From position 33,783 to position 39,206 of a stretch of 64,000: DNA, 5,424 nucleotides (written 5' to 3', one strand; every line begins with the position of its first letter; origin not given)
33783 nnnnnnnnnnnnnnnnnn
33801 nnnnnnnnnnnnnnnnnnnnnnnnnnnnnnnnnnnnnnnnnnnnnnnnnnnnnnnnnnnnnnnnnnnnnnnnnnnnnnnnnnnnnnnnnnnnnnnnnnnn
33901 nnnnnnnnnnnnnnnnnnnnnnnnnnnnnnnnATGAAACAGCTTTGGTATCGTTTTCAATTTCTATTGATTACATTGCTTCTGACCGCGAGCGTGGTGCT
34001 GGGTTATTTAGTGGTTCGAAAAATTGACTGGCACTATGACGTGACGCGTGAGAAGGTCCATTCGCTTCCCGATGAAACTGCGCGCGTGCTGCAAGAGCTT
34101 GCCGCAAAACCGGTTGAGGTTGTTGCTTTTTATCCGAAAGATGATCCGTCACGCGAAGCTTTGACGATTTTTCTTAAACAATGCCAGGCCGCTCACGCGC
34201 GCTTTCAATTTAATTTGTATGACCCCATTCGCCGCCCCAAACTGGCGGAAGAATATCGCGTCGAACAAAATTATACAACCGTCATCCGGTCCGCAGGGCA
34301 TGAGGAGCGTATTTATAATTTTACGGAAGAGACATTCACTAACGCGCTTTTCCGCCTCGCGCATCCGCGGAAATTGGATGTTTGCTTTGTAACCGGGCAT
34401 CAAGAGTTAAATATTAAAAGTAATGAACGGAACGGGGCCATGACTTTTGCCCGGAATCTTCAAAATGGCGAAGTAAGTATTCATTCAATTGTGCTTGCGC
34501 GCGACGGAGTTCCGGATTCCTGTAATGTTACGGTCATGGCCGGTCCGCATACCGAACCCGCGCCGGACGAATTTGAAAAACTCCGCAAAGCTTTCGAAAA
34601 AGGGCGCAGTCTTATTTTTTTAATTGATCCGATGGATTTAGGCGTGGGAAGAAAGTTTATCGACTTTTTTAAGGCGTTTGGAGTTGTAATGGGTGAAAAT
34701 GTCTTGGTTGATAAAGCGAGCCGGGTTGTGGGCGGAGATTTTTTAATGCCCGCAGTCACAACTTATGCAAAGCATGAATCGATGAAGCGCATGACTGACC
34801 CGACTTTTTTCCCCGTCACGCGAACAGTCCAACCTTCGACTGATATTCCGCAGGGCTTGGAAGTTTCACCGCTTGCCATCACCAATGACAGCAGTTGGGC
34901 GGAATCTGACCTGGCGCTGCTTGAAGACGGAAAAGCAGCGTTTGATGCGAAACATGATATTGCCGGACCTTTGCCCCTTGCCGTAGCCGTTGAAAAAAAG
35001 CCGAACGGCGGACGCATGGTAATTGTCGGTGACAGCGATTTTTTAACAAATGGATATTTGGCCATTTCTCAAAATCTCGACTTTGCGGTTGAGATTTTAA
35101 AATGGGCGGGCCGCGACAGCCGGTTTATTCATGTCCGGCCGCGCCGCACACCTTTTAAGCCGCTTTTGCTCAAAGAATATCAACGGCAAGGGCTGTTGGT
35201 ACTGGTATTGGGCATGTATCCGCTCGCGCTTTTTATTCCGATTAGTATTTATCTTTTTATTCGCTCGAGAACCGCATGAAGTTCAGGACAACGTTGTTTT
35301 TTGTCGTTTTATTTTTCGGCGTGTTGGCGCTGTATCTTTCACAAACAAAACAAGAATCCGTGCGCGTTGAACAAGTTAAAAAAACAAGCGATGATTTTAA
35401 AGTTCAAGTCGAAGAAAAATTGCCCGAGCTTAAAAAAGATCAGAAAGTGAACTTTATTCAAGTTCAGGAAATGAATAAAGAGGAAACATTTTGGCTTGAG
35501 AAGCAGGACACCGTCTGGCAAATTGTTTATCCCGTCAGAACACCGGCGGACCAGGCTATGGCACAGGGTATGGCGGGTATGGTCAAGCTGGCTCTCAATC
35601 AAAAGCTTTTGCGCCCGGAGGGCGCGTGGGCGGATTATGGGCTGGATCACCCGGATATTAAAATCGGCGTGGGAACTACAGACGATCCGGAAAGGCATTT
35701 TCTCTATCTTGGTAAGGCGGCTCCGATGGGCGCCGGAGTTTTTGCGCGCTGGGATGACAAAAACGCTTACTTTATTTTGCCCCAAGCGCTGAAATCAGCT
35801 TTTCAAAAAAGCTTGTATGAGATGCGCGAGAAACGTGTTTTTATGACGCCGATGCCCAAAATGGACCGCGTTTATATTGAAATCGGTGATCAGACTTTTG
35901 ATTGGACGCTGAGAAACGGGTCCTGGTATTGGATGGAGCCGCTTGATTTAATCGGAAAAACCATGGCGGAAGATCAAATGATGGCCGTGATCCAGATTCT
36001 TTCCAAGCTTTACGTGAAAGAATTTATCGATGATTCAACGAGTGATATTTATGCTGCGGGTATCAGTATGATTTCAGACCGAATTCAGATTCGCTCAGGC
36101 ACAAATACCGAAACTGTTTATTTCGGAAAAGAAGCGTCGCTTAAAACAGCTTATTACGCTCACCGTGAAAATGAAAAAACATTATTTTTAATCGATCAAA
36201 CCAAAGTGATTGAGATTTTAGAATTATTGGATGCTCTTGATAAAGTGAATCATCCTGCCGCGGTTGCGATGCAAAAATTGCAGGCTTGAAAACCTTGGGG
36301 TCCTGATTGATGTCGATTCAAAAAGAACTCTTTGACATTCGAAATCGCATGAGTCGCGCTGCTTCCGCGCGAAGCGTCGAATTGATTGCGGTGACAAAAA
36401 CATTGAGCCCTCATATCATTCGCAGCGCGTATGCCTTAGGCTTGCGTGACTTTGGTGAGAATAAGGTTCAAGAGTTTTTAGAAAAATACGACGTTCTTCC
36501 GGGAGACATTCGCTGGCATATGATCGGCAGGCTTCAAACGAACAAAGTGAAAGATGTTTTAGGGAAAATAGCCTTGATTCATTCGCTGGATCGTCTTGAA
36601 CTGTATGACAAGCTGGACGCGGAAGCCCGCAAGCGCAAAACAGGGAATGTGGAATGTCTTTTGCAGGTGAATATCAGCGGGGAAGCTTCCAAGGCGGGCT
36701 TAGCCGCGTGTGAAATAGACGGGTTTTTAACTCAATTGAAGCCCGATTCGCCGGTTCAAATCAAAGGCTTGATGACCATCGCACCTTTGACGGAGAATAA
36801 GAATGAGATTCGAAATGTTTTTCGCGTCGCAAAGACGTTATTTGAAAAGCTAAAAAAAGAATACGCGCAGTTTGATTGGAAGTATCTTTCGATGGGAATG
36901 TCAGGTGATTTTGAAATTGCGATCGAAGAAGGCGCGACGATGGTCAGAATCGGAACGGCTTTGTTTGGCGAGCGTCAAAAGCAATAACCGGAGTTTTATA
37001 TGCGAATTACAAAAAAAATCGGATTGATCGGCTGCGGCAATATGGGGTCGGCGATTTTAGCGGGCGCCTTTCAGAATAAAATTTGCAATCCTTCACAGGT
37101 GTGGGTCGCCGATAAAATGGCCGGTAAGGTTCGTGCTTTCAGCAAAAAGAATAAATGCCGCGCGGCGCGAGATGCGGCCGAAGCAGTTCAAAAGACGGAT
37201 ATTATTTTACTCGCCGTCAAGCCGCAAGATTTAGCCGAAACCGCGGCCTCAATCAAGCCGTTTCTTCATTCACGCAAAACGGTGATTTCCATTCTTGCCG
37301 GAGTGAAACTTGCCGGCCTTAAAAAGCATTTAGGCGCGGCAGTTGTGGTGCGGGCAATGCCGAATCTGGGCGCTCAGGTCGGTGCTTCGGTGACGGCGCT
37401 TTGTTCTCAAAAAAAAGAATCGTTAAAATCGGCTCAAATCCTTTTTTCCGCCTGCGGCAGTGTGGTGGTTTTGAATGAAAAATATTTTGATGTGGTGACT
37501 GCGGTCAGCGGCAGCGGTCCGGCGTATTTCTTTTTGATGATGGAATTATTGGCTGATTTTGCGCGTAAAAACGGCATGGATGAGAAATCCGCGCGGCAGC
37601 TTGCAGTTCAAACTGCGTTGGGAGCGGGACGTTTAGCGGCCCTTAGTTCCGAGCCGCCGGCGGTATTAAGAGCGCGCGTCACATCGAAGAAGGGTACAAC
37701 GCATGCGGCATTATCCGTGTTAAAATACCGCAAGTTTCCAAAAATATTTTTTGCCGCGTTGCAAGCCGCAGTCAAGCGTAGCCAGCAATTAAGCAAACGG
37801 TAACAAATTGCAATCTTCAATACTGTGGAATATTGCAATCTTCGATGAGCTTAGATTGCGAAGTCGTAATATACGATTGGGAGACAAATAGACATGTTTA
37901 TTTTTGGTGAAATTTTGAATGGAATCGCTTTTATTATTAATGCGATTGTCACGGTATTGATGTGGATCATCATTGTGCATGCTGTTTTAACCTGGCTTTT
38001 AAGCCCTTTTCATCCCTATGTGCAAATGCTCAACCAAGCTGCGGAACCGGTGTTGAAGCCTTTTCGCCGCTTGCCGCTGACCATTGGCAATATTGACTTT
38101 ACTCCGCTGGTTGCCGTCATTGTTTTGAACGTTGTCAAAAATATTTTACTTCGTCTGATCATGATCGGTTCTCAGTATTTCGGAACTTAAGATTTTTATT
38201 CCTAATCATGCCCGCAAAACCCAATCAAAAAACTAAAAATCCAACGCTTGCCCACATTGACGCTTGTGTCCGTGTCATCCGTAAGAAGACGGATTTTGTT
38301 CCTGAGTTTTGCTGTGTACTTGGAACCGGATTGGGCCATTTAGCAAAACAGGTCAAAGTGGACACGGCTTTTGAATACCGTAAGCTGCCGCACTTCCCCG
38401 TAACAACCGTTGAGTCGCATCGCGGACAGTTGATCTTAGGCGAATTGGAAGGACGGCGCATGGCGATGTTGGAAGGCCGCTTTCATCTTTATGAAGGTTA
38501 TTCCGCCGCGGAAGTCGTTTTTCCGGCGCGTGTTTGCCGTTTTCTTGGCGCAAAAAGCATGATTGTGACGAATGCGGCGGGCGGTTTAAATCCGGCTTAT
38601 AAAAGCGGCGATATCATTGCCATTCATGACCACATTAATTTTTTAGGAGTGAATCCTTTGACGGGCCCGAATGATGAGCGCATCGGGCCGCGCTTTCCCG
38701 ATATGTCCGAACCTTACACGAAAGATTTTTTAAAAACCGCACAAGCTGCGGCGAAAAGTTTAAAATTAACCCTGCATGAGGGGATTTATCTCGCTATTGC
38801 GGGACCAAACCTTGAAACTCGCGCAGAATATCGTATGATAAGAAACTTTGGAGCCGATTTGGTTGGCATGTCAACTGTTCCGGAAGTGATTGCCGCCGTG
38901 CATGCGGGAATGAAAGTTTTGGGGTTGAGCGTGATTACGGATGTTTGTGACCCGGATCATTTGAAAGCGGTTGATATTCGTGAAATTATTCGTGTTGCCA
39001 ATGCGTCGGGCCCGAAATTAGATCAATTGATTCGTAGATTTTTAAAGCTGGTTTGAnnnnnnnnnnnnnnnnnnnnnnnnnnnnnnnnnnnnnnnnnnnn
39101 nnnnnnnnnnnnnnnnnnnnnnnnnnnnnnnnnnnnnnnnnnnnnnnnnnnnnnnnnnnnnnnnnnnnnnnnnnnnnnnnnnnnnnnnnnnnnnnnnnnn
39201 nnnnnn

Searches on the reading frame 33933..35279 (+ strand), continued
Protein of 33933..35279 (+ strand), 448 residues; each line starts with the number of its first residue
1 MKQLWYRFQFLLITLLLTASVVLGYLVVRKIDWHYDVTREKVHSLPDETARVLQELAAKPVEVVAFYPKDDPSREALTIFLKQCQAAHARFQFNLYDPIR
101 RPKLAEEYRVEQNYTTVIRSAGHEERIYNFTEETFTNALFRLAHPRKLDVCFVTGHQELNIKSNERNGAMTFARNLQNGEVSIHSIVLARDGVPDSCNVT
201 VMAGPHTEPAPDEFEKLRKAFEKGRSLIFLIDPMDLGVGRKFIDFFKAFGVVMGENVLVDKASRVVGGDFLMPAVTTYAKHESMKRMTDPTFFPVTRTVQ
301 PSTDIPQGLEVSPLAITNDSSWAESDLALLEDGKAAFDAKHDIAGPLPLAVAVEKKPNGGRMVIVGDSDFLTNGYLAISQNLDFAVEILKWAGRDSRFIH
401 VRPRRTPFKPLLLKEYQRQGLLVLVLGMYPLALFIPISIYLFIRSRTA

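Call 40: find_encoding_contigs(protein=P0013, flank=2500, max_places=2)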
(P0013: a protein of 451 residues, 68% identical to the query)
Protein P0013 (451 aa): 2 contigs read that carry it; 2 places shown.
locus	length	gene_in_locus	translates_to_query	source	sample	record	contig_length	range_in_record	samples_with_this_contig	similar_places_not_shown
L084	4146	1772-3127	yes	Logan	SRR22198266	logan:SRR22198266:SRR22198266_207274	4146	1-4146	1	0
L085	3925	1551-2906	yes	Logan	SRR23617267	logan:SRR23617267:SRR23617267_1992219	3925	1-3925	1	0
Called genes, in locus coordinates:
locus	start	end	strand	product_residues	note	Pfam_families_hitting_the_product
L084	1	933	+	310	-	?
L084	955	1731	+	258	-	PF12679:ABC2_membrane_2, PF12730:ABC2_membrane_4, PF12698:ABC2_membrane_3, PF13346:ABC2_membrane_5 (weak)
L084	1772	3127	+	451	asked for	PF23357:DUF7088 (weak), PF09822:ABC_transp_aux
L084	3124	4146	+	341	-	?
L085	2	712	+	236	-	?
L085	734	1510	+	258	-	PF12679:ABC2_membrane_2, PF12730:ABC2_membrane_4, PF12698:ABC2_membrane_3, PF13346:ABC2_membrane_5 (weak)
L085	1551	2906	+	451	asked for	PF23357:DUF7088 (weak), PF09822:ABC_transp_aux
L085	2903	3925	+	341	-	?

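Call 41: find_encoding_contigs(protein=P0014, flank=2500, max_places=2)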
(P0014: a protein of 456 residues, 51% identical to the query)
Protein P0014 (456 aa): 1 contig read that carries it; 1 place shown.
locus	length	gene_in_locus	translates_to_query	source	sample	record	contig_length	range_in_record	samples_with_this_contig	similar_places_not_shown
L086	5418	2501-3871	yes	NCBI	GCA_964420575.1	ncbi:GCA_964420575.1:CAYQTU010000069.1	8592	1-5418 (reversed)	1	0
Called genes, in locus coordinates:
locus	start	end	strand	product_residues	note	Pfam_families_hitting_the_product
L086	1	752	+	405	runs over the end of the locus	PF00579:tRNA-synt_1b, PF22421:SYY_C-terminal, PF01479:S4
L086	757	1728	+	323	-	PF00005:ABC_tran, PF13304:AAA_21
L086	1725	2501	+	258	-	PF12679:ABC2_membrane_2, PF12730:ABC2_membrane_4 (weak), PF12698:ABC2_membrane_3, PF13346:ABC2_membrane_5 (weak)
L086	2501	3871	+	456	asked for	PF23357:DUF7088 (weak), PF09822:ABC_transp_aux, PF14258:DUF4350 (faint), PF23355:IFT52_GIFT (faint)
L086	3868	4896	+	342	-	PF14238:DUF4340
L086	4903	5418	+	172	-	?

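Call 42: find_encoding_contigs(protein=P0018, flank=2500, max_places=2)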
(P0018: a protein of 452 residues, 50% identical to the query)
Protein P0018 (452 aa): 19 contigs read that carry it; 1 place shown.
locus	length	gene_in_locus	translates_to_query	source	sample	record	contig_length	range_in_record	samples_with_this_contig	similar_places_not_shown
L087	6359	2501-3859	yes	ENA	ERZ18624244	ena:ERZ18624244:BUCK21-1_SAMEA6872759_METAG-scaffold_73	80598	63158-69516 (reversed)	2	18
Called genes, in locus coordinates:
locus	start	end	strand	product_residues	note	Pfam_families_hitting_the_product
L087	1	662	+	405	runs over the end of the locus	PF00579:tRNA-synt_1b, PF22421:SYY_C-terminal, PF01479:S4 (weak)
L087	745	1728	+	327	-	PF00005:ABC_tran, PF13304:AAA_21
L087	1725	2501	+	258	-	PF12679:ABC2_membrane_2, PF12730:ABC2_membrane_4 (weak), PF12698:ABC2_membrane_3, PF13346:ABC2_membrane_5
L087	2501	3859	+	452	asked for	PF23357:DUF7088 (weak), PF09822:ABC_transp_aux, PF14258:DUF4350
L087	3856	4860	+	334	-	PF14238:DUF4340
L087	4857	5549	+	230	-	PF01168:Ala_racemase_N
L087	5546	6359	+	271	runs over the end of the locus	PF02826:2-Hacid_dh_C (weak), PF03446:NAD_binding_2 (weak), PF03807:F420_oxidored, PF14748:P5CR_dimer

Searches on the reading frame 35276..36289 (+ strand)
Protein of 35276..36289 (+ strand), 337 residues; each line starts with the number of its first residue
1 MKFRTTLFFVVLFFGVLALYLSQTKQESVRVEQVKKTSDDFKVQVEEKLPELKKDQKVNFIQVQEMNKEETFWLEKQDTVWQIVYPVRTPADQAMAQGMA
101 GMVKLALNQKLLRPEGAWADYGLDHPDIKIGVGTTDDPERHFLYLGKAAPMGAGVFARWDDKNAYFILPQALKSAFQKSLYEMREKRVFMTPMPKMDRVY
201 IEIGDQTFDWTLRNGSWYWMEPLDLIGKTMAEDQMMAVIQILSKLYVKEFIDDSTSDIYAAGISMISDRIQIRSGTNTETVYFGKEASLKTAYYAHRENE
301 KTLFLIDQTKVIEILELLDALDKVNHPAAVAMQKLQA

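Call 6: search_protein_families(library=pfam, proteins=[window:35276-36289:+])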
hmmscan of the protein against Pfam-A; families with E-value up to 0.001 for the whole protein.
window:35276-36289:+ (337 aa): 1 family
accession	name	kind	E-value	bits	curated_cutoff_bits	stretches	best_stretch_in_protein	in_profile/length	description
PF14238.11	DUF4340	-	3.3e-21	76.8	25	1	81-262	1-179/183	Domain of unknown function (DUF4340)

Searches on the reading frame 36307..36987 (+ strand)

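Call 6: search_protein_families(library=pfam, proteins=[window:36307-36987:+])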
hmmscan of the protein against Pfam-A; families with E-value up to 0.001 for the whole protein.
window:36307-36987:+ (226 aa): 1 family
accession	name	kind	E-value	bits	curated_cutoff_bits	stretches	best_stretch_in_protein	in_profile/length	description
PF01168.26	Ala_racemase_N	-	1.3e-17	64.6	24.1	1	15-223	13-219/220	Alanine racemase, N-terminal domain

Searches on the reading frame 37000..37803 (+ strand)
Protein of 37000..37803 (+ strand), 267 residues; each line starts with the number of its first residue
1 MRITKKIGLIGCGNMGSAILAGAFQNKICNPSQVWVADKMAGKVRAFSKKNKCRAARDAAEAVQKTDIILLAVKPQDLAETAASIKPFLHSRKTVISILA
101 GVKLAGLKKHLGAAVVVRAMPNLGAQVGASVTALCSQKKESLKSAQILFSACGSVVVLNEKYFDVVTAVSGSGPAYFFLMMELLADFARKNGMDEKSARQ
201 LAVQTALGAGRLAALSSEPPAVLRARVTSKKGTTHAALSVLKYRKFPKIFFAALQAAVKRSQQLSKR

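Call 6: search_protein_families(library=pfam, proteins=[window:37000-37803:+])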
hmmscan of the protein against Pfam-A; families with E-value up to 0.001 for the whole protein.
window:37000-37803:+ (267 aa): 6 families
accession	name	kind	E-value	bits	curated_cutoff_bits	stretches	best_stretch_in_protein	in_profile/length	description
PF14748.11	P5CR_dimer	-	1.4e-33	115.7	25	1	160-264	1-105/105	Pyrroline-5-carboxylate reductase dimerisation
PF03807.23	F420_oxidored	-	6e-20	72.1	21.6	1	6-101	1-94/94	NADP oxidoreductase coenzyme F420-dependent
PF02558.23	ApbA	-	1.1e-07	32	22.2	1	7-125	1-127/150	Ketopantoate reductase PanE/ApbA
PF03446.21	NAD_binding_2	-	2.2e-07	31.5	21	1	6-97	1-91/161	NAD binding domain of 6-phosphogluconate dehydrogenase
PF01210.29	NAD_Gly3P_dh_N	-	1.2e-05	25.7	23.1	1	6-107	1-111/158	NAD-dependent glycerol-3-phosphate dehydrogenase N-terminus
PF01488.26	Shikimate_DH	-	0.00056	20.4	24.3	0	4-93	12-103/138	Shikimate / quinate 5-dehydrogenase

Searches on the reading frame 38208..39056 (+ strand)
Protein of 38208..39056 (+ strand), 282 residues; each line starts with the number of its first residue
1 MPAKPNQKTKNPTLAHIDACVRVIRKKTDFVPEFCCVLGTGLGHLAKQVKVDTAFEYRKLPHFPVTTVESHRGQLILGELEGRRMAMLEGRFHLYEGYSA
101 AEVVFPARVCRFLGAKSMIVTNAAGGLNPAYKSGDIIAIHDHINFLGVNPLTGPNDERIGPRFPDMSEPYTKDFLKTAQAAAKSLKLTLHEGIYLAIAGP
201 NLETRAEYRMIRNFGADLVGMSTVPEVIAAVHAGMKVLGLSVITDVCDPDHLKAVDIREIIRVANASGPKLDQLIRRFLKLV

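Call 52: search_protein_families(library=pfam, max_evalue=0.00001, proteins=[window:38208-39056:+])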
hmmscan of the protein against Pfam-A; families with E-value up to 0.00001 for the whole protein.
window:38208-39056:+ (282 aa): 1 family
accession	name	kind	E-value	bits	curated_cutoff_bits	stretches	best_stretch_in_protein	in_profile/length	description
PF01048.26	PNP_UDP_1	-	1.1e-52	179.3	25.1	1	34-280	2-233/233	Phosphorylase superfamily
